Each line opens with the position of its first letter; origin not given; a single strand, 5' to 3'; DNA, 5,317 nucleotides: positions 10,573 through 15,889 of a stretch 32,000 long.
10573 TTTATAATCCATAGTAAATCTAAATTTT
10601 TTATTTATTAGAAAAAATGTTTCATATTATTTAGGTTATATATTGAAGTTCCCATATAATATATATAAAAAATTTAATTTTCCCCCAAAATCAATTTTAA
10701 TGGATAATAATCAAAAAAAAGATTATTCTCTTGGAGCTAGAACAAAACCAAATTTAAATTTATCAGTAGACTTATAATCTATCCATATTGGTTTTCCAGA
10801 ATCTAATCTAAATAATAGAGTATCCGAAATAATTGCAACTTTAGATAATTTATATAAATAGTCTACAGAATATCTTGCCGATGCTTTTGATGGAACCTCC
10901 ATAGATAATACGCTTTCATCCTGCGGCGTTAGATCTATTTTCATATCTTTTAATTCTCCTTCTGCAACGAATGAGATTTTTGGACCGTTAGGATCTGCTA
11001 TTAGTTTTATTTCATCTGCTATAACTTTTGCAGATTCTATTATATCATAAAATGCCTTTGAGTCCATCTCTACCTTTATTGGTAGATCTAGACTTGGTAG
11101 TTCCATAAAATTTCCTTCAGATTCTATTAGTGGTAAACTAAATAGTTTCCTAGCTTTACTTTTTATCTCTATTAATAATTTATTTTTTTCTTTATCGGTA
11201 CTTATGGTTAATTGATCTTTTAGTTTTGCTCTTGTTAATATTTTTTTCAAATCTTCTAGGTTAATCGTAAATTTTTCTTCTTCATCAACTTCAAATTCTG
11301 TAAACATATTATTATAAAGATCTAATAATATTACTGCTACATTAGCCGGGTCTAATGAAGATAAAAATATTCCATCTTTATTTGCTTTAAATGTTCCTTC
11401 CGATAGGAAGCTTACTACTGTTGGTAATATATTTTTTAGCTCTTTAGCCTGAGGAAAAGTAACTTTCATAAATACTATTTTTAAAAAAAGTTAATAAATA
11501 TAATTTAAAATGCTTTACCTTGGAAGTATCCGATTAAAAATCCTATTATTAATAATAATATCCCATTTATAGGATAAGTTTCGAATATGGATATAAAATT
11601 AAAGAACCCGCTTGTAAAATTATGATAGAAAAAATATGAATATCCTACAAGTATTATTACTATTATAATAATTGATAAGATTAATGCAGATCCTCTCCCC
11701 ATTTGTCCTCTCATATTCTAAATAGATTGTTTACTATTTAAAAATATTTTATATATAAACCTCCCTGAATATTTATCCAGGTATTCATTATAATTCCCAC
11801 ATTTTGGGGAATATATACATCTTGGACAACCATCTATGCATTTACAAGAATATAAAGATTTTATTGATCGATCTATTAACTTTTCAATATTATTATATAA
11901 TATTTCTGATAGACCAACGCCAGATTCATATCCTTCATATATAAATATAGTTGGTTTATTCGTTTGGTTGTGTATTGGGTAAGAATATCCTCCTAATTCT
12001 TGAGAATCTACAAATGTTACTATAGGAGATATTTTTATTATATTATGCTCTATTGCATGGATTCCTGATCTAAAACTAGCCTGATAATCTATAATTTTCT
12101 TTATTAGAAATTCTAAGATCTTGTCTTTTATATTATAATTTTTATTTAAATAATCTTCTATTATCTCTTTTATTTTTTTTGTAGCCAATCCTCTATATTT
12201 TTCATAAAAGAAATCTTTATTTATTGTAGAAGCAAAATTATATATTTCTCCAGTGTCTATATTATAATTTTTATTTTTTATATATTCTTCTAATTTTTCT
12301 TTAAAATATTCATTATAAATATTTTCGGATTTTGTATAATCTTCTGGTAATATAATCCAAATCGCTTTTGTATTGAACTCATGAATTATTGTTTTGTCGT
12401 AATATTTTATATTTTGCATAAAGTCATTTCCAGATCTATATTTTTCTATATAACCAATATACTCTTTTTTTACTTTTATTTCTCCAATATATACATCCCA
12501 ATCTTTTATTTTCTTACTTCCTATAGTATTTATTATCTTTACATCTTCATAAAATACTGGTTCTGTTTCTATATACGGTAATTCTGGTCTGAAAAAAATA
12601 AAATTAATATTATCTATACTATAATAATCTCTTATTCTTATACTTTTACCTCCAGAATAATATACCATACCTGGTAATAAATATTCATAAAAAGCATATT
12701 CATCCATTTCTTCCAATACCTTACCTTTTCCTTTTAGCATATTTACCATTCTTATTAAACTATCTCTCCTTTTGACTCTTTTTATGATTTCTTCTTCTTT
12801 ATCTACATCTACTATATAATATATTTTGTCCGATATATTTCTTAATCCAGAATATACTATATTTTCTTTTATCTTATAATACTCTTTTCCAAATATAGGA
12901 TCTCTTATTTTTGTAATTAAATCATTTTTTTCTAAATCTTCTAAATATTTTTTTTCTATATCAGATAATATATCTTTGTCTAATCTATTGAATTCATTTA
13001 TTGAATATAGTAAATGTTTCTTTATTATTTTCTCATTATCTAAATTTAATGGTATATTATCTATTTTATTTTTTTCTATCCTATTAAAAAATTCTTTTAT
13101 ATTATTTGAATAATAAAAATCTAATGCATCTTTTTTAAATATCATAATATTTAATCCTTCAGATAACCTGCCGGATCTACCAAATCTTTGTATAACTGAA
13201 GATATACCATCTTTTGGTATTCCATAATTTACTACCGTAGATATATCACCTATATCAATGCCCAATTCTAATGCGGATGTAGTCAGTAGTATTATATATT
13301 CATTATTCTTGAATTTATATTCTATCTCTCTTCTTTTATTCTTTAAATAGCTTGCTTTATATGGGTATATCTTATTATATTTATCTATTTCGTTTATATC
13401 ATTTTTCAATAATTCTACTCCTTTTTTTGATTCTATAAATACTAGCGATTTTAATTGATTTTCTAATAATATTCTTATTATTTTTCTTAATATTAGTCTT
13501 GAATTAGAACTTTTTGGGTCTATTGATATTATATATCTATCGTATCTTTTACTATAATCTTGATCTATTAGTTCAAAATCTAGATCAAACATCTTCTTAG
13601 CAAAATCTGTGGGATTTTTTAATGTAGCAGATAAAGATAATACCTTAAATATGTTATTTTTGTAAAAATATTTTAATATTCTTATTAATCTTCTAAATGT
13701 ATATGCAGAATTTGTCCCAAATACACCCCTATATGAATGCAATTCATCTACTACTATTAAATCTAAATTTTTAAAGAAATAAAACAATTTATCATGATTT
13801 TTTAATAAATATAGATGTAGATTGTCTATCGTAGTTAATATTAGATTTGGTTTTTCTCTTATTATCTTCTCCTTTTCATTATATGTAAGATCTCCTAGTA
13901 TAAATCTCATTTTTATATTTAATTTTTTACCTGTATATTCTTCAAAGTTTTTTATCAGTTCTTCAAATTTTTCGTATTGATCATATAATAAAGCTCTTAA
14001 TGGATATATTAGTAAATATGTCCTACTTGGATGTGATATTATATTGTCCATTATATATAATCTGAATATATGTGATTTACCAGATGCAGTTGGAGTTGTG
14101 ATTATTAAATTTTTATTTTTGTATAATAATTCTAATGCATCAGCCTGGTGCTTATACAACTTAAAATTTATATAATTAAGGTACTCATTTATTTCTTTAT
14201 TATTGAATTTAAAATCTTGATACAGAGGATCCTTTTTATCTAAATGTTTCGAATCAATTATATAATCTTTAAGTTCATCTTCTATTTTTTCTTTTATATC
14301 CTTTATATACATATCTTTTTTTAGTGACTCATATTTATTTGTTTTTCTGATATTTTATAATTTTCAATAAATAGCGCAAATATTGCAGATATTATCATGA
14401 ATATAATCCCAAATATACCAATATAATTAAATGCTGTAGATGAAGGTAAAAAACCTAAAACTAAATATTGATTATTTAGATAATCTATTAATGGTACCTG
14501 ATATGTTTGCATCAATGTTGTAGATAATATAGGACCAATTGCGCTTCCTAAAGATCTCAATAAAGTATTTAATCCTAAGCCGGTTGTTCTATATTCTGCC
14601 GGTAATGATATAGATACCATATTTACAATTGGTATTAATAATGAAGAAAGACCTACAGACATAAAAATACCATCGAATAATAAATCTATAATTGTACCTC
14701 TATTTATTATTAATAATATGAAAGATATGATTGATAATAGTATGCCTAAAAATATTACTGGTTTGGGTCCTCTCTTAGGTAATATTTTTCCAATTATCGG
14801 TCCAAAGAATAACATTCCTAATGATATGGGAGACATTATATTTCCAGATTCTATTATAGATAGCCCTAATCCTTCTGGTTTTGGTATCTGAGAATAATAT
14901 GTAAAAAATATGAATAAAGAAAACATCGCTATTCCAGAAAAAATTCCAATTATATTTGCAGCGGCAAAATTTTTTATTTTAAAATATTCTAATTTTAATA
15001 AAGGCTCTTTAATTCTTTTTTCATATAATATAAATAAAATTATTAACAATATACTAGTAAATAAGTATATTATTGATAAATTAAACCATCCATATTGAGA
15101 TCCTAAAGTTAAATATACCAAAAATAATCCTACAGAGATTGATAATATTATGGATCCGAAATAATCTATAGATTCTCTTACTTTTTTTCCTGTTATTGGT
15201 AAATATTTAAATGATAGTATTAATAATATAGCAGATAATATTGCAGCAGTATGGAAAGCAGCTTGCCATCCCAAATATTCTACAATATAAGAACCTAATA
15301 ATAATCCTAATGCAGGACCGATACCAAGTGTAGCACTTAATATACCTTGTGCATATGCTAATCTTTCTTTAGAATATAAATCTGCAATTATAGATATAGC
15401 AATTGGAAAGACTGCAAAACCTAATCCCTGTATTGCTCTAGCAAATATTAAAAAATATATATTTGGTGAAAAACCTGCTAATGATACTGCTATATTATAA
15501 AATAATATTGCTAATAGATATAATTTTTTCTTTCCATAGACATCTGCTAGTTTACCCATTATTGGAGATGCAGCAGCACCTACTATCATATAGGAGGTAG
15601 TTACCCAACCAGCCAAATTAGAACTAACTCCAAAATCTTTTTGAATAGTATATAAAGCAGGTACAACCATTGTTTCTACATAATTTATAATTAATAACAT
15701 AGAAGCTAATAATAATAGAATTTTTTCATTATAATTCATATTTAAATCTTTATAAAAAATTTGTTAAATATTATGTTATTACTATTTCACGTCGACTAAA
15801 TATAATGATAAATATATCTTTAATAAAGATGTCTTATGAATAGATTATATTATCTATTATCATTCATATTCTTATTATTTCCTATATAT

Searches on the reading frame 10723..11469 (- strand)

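Call 58: search_protein_families(library=pfam, proteins=[window:10723-11469:-], max_evalue=0.001)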
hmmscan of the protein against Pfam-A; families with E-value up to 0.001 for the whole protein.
window:10723-11469:- (248 aa): 4 families
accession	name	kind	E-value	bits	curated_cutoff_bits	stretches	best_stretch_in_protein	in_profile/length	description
PF00705.23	PCNA_N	-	2e-14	53.8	20.3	1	3-107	4-110/127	Proliferating cell nuclear antigen, N-terminal domain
PF02144.21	Rad1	-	3.7e-10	39.7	24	1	6-224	7-247/257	Repair protein Rad1/Rec1/Rad17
PF02747.20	PCNA_C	-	1.9e-08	35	23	1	125-246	3-127/128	Proliferating cell nuclear antigen, C-terminal domain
PF04139.18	Rad9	-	0.00022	21.2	25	0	26-156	16-157/253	Rad9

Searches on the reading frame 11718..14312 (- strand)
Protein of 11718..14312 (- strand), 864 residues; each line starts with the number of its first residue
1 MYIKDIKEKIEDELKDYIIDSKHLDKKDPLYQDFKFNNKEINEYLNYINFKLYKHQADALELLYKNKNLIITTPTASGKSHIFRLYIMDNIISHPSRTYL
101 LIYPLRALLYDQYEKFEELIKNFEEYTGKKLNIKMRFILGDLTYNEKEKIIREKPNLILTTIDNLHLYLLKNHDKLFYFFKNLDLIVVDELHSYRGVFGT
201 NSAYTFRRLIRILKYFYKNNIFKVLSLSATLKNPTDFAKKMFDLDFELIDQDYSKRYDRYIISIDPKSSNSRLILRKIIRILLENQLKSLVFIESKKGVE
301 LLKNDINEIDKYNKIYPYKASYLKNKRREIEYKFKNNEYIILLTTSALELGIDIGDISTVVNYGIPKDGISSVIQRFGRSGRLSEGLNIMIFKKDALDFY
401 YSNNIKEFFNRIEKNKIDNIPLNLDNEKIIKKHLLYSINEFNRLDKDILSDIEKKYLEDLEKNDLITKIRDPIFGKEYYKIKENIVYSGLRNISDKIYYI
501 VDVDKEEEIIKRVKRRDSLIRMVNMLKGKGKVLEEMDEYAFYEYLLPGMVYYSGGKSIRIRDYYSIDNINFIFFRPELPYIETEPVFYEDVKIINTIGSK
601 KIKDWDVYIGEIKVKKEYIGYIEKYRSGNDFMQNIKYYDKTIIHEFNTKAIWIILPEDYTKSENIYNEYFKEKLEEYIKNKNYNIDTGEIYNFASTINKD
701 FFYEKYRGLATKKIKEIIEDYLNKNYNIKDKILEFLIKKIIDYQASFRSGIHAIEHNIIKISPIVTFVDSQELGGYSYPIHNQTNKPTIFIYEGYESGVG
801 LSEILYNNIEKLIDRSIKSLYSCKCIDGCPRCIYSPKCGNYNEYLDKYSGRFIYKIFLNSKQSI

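Call 58: search_protein_families(library=pfam, proteins=[window:11718-14312:-], max_evalue=0.001)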
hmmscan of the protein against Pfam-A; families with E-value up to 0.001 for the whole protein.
window:11718-14312:- (864 aa): 4 families
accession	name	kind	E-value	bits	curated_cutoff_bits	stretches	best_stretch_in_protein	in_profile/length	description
PF00270.35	DEAD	-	3.1e-25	89.3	26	1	54-235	2-165/167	DEAD/DEAH box helicase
PF00271.37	Helicase_C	-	9.5e-21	74.6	23.5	1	277-383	5-109/110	Helicase conserved C-terminal domain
PF09369.15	MZB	-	1.1e-16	61.7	24.2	1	755-833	2-80/80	MrfA Zn-binding domain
PF04851.21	ResIII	-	4.1e-11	43.5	22.5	1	50-232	2-163/164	Type III restriction enzyme, res subunit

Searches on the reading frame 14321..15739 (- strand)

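Call 58: search_protein_families(library=pfam, proteins=[window:14321-15739:-], max_evalue=0.001)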
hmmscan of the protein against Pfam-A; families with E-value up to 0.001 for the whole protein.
window:14321-15739:- (472 aa): 4 families
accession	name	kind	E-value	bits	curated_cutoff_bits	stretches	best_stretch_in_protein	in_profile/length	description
PF07690.21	MFS_1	-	1.5e-60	205.4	33.4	2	13-403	3-347/347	Major Facilitator Superfamily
PF00083.30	Sugar_tr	-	4.4e-11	42.8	22.3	1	35-177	43-189/452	Sugar (and other) transporter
PF12832.13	MFS_1_like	-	7.1e-05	22.4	25.2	1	29-162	237-371/373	MFS_1 like family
PF03137.26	OATP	-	0.00032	19.6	25.8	1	93-155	132-196/545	Organic Anion Transporter Polypeptide (OATP) family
